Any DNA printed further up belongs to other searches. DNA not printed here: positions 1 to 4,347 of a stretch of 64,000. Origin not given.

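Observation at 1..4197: Giant secreted RHS/YD-repeat protein with SpvB-like and FG-GAP-like N-terminal modules; the polymorphic C-terminal toxin lies just outside the window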

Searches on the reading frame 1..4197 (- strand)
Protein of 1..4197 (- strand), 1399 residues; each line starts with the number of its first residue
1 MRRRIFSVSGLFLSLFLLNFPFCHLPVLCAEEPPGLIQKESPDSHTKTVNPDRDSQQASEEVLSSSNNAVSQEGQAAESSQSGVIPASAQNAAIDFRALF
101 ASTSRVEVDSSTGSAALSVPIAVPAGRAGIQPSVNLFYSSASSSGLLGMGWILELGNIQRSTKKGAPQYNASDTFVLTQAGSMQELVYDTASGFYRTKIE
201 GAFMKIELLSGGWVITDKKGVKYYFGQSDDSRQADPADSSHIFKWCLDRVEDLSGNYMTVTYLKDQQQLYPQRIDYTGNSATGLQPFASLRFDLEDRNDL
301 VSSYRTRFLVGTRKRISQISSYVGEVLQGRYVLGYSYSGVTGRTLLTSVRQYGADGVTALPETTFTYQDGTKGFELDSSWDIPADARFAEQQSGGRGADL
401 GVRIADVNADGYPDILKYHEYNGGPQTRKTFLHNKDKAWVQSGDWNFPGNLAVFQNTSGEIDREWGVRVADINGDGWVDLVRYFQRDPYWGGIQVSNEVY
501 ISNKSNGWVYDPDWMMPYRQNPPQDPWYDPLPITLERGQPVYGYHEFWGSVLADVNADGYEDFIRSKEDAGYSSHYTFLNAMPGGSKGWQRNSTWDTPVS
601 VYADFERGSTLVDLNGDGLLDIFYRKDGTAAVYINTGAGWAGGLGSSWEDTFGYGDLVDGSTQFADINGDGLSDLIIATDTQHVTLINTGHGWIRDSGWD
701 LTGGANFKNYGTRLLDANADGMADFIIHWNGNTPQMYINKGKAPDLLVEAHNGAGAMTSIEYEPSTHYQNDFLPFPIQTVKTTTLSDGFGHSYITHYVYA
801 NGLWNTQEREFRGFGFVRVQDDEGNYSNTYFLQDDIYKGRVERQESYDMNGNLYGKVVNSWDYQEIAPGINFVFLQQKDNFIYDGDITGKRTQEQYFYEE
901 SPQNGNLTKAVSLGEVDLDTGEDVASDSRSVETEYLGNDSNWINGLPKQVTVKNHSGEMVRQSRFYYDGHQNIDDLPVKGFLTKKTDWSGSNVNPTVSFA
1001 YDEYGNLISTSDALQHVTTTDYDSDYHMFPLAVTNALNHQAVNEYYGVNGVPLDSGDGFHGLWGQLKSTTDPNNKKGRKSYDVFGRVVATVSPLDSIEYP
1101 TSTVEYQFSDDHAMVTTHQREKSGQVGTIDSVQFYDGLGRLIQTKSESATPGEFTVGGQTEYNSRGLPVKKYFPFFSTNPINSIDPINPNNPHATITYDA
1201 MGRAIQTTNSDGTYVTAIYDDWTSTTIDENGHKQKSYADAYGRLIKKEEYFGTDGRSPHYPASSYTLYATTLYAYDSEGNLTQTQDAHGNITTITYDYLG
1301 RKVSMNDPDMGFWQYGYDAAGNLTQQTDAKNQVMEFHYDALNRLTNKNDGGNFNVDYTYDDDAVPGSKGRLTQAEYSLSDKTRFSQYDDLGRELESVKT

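Call 5: search_protein_families(library=pfam, proteins=[window:1-4197:-], max_evalue=0.01)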
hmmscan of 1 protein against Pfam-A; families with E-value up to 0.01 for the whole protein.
window:1-4197:- (1399 aa): 6 families
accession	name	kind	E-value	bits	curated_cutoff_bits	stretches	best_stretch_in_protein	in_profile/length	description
PF03534.18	SpvB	-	6.4e-29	101.5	22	1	111-270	3-185/287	Salmonella virulence plasmid 65kDa B protein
PF05593.20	RHS_repeat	-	3.5e-25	88.3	22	4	1317-1349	1-33/38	RHS Repeat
PF12256.14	TcdB_toxin_midN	-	1.2e-23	83.8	24.8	1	712-838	30-174/181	Insecticide toxin TcdB middle/N-terminal region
PF13517.12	FG-GAP_3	-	6.9e-16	59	26.9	3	613-676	1-60/61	FG-GAP-like repeat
PF01839.29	FG-GAP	-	4.8e-11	42.7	22.1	0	661-679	4-22/37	FG-GAP repeat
PF20041.5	DUF6443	-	3.6e-07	30.9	27.8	1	1118-1184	12-77/137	Domain of unknown function (DUF6443)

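Call 6: search_protein_families(library=ncbifam, proteins=[window:1-4197:-], max_evalue=0.01)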
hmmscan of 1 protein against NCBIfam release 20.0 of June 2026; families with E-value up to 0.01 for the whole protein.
window:1-4197:- (1399 aa): 3 families
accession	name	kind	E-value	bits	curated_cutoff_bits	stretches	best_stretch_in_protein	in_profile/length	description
TIGR01643.1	YD_repeat_2x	repeat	3e-14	52.8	15.8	2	1275-1309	1-35/42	YD repeat-containing protein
NF011780.0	PRK15244.1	equivalog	4.7e-13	48.6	1133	1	108-281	29-223/591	SPI-2 type III secretion system effector NAD(+)--protein-arginine ADP-ribosyltransferase SpvB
NF047539.1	XAC2610_fam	domain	8.6e-12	45.4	35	1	403-450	2-51/89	XAC2610-related protein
